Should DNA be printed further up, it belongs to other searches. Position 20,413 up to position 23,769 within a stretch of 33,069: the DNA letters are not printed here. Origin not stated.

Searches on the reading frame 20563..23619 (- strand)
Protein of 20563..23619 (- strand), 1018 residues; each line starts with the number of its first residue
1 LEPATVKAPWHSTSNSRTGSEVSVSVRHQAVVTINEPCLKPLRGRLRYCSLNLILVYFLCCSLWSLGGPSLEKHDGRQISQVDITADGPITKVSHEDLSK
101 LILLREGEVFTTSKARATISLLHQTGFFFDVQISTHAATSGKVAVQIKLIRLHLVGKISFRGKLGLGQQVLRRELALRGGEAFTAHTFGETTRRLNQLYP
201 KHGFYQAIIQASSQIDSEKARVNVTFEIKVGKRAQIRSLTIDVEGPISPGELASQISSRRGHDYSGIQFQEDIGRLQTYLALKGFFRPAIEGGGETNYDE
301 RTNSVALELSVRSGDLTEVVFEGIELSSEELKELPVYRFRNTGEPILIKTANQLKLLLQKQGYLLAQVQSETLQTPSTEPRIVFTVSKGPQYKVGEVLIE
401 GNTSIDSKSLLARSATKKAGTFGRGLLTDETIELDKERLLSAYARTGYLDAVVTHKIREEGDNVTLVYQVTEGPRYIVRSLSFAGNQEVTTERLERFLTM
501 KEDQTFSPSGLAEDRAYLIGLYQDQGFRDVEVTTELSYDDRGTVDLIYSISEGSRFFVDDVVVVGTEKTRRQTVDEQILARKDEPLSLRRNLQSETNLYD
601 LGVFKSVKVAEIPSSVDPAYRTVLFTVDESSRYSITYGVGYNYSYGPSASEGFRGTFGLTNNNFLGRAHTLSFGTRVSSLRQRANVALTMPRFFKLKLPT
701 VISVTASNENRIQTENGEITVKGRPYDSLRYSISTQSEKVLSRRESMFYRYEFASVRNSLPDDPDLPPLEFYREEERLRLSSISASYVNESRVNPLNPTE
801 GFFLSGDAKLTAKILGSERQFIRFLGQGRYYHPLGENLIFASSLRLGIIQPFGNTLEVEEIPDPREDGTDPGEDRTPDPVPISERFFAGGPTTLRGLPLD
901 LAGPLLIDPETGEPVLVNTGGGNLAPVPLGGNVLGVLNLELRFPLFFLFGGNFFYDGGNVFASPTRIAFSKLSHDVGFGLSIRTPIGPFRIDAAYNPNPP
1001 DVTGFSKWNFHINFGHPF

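Call 7: search_protein_families(library=pfam, proteins=[window:20563-23619:-])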
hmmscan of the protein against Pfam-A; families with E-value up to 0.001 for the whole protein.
window:20563-23619:- (1018 aa): 3 families
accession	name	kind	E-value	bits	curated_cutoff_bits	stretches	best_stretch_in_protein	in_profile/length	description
PF07244.20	POTRA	-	2.6e-56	188.7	21.3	4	392-473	1-79/79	Surface antigen variable number repeat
PF01103.29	Omp85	-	6.4e-41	141.4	24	1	663-1016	1-323/325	Omp85 superfamily domain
PF08479.16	POTRA_2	-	0.00049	20.3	24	0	316-370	3-59/76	POTRA domain, ShlB-type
